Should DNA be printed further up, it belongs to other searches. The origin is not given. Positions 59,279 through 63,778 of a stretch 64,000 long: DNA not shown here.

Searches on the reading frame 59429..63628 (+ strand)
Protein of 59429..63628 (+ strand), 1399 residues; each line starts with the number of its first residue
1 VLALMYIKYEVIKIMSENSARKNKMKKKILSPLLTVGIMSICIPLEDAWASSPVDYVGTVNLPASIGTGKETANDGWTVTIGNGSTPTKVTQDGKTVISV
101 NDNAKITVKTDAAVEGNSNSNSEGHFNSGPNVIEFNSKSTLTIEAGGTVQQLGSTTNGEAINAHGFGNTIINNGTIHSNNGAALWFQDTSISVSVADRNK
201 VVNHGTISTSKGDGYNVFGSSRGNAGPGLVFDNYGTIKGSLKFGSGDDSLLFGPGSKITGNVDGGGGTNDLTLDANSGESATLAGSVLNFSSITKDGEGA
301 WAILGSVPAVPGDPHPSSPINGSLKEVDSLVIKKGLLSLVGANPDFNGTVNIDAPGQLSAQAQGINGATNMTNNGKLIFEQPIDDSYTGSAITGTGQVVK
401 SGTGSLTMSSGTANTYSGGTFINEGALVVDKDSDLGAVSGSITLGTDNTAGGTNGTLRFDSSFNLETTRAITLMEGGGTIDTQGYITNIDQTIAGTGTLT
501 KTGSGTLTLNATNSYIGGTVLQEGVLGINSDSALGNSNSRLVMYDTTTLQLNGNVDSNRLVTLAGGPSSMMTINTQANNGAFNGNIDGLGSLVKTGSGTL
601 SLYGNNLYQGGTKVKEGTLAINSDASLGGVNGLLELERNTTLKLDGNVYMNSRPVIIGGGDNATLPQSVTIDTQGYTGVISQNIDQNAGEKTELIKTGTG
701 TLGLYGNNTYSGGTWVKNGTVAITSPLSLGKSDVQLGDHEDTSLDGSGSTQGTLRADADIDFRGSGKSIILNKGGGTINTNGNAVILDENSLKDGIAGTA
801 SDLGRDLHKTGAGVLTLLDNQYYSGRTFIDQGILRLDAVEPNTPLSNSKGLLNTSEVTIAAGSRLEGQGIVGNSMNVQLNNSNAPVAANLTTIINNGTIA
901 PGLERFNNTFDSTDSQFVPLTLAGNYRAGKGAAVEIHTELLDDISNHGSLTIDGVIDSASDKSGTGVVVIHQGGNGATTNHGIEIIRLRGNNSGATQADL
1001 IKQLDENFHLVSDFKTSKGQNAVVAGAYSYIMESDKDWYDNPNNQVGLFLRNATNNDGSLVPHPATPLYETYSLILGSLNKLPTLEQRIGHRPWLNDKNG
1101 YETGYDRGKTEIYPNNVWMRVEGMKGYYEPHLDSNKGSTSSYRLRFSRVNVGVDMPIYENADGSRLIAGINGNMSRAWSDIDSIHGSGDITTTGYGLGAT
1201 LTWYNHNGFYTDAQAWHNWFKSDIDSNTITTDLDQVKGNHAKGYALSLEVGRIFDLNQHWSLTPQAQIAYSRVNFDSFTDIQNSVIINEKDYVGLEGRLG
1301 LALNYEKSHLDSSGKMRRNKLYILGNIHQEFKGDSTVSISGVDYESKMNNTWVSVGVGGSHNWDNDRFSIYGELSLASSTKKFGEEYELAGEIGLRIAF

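Call 63: search_protein_families(library=pfam, proteins=[window:59429-63628:+], max_evalue=0.0001)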
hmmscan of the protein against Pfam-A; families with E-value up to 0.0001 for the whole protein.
window:59429-63628:+ (1399 aa): 2 families
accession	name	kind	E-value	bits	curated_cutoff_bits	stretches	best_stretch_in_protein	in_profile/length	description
PF03797.25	Autotransporter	-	3.9e-33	115.7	26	1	1117-1374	1-254/255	Autotransporter beta-domain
PF12951.13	PATR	-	1.5e-32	111.7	27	4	592-621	1-30/30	Passenger-associated-transport-repeat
